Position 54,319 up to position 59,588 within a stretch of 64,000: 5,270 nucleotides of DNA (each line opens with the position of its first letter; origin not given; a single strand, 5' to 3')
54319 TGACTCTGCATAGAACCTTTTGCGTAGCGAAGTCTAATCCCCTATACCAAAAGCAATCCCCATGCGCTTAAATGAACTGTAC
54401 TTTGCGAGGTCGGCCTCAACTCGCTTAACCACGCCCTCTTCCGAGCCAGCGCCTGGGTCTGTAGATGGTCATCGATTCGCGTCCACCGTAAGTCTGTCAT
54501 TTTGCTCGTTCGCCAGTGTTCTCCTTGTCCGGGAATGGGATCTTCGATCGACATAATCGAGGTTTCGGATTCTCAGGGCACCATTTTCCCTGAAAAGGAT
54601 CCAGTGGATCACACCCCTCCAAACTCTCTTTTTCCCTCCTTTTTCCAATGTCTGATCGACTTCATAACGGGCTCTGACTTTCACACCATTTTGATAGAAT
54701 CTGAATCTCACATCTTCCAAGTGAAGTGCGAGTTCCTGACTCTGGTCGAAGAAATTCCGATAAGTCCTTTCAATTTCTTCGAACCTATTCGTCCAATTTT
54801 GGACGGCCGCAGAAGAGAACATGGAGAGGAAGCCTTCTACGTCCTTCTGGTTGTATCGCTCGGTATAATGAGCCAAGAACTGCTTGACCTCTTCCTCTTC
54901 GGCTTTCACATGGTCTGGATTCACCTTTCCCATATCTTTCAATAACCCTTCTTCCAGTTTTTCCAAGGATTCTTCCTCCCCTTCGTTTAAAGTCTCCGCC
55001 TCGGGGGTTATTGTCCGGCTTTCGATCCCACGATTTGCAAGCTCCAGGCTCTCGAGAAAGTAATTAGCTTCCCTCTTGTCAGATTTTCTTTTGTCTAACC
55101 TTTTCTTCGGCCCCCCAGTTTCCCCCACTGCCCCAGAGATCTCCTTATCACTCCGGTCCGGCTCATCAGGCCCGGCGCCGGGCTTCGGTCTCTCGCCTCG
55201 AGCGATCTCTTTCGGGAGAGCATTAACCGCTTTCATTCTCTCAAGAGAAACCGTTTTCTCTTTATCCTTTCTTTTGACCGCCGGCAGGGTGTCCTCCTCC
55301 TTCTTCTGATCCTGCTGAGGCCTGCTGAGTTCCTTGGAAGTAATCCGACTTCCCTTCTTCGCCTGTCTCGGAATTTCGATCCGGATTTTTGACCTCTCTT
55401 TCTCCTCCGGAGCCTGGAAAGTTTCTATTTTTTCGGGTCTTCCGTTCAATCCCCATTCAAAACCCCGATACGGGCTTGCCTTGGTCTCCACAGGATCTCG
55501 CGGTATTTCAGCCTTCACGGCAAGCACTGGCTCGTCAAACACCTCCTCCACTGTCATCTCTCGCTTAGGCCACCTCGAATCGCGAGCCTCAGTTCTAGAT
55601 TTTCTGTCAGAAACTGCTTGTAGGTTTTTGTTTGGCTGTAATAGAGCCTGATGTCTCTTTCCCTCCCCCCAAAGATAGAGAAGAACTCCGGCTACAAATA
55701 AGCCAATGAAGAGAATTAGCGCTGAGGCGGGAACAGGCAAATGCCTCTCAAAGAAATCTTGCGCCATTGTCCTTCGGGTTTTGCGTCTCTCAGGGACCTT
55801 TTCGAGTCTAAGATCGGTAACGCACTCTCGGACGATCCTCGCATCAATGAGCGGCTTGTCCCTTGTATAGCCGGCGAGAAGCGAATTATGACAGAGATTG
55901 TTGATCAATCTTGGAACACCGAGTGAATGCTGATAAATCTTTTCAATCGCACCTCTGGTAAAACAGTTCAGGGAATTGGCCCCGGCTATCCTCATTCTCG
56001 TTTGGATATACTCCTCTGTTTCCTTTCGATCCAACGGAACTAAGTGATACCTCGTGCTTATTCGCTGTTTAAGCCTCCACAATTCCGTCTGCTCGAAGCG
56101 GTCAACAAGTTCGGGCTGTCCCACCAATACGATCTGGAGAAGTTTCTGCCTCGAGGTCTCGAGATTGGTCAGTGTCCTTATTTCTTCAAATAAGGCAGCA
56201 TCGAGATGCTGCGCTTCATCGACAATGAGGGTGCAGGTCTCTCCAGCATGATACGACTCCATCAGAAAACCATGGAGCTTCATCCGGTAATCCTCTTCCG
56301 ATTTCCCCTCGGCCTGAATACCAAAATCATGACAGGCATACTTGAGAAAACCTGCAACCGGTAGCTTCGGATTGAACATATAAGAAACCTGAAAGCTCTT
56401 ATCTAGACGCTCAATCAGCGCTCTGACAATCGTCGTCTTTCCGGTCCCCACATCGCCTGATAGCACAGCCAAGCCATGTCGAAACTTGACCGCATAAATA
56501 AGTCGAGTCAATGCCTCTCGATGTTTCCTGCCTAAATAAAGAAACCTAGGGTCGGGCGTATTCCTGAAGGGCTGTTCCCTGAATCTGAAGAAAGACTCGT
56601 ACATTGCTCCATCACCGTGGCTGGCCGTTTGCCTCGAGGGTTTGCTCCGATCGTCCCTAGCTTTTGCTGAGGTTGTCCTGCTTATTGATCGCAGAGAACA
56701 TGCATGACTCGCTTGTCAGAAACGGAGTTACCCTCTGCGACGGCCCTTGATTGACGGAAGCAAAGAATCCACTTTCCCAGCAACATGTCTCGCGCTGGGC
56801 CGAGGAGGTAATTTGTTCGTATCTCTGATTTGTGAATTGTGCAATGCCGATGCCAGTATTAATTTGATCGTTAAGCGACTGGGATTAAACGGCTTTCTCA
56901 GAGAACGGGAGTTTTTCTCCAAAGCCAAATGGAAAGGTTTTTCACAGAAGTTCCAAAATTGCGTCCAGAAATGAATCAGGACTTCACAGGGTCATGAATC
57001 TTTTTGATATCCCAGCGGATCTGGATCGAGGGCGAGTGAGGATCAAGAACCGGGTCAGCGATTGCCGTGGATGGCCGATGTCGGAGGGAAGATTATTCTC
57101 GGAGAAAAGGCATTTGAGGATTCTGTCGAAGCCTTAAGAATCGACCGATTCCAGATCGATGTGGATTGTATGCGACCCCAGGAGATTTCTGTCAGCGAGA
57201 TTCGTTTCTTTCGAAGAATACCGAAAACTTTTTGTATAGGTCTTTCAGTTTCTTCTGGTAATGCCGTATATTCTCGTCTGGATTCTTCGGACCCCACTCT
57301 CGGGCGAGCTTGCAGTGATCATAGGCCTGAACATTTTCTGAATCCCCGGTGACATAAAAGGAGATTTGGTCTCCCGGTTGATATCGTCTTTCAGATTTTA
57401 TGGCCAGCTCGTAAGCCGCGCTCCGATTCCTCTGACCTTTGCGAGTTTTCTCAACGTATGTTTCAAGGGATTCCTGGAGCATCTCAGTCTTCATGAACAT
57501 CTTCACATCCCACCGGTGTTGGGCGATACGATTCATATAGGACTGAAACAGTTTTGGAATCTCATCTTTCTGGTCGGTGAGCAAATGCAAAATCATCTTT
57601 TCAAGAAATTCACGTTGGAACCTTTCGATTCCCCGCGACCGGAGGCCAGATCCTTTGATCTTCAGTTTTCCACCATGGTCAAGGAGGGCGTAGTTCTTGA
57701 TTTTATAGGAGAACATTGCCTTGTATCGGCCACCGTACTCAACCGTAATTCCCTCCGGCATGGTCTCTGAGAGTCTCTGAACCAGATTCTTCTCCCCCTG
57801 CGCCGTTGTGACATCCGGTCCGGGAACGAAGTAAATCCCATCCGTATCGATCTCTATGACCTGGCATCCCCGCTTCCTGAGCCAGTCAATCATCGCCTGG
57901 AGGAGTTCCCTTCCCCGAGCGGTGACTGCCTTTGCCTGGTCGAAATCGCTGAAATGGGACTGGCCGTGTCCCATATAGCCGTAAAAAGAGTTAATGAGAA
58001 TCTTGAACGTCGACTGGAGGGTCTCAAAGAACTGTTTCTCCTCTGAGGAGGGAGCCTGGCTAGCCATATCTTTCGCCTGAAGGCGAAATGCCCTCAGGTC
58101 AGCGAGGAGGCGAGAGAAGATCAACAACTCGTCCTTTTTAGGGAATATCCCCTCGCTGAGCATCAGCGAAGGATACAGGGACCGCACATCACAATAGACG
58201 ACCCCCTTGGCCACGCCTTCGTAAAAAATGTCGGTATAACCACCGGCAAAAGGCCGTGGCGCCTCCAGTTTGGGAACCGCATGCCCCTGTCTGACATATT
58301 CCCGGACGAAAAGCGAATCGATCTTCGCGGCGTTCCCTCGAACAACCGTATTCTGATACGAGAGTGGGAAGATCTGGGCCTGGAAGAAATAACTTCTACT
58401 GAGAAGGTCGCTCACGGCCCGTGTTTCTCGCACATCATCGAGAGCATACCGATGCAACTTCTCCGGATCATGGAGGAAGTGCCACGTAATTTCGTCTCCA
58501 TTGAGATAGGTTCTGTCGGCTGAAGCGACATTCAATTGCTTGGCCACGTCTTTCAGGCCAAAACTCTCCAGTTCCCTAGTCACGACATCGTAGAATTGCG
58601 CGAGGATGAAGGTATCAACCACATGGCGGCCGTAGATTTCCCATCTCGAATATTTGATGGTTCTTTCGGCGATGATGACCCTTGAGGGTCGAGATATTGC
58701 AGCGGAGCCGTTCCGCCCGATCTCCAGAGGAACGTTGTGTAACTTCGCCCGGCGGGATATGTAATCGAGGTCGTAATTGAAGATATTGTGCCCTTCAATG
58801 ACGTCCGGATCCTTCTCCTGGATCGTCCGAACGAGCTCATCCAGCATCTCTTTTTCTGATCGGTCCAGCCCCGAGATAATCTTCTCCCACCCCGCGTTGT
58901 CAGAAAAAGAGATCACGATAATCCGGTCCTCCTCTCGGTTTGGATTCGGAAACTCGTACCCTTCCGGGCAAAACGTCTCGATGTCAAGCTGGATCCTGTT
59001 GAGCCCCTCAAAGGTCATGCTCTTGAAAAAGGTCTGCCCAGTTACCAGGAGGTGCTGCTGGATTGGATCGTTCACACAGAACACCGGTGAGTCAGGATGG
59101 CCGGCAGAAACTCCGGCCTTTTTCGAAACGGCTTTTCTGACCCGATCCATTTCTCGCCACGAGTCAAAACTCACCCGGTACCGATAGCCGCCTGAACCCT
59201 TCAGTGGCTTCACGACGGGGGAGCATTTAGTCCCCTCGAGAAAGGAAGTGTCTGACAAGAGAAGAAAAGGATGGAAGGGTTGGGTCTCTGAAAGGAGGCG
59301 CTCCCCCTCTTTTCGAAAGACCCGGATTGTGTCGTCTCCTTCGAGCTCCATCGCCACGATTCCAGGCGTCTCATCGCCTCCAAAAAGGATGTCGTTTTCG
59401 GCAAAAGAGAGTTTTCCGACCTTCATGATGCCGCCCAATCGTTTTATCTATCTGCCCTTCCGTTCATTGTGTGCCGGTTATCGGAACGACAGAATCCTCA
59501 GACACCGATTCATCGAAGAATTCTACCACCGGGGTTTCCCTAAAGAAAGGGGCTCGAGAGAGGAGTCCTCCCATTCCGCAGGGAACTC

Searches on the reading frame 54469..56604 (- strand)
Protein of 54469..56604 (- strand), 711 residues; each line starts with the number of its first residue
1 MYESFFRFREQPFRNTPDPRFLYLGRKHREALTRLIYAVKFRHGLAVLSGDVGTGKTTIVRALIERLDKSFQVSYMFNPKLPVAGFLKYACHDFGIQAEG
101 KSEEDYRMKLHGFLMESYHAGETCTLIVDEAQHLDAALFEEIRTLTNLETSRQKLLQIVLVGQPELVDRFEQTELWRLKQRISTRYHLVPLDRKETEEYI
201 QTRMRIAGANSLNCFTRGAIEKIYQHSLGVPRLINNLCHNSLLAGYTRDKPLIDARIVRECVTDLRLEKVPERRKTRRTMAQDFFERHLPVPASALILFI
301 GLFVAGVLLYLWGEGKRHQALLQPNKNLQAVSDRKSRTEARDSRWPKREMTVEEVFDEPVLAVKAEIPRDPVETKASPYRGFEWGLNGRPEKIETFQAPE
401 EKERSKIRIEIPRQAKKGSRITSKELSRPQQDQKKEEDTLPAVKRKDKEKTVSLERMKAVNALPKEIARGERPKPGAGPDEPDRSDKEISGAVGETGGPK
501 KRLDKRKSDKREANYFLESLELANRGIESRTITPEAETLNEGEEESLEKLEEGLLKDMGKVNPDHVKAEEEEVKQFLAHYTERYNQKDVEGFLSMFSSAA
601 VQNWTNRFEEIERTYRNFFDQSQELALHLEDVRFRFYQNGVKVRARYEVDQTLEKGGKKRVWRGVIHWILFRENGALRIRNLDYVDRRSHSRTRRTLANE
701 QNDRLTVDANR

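Call 26: search_protein_families(library=pfam, proteins=[window:54469-56604:-], max_evalue=0.00001)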
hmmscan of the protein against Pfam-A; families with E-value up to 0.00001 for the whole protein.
window:54469-56604:- (711 aa): 2 families
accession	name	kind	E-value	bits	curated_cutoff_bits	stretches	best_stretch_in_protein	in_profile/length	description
PF13401.12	AAA_22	-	4.3e-23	82.5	27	1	42-170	4-130/130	AAA domain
PF13191.12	AAA_16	-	5.5e-09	37.2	32.6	1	28-156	8-165/167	AAA ATPase domain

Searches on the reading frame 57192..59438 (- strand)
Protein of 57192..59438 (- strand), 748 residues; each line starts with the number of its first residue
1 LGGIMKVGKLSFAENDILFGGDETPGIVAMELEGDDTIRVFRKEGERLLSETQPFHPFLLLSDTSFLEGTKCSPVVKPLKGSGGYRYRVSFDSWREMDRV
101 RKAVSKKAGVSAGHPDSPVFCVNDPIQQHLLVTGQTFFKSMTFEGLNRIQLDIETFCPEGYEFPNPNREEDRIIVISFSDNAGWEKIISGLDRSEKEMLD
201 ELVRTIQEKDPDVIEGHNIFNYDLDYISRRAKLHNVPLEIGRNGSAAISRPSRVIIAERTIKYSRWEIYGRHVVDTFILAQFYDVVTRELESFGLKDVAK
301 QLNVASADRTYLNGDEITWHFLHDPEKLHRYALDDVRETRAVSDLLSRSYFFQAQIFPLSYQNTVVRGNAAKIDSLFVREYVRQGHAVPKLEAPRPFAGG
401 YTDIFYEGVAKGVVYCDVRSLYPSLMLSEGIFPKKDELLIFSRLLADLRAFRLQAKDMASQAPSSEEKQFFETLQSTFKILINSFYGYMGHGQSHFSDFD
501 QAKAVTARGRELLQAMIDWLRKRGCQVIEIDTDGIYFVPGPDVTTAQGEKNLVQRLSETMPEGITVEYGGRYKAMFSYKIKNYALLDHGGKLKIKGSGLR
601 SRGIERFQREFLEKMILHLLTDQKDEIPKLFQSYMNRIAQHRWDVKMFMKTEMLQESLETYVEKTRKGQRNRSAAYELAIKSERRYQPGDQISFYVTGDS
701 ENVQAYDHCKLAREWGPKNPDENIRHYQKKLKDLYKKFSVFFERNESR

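Call 26: search_protein_families(library=pfam, proteins=[window:57192-59438:-], max_evalue=0.00001)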
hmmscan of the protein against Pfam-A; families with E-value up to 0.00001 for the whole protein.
window:57192-59438:- (748 aa): 2 families
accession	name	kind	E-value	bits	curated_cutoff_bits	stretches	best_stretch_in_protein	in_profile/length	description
PF00136.26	DNA_pol_B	-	6.2e-23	81.7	23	1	440-730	119-441/453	DNA polymerase family B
PF03104.25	DNA_pol_B_exo1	-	5.1e-16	59.2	23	1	147-282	65-230/242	DNA polymerase family B, exonuclease domain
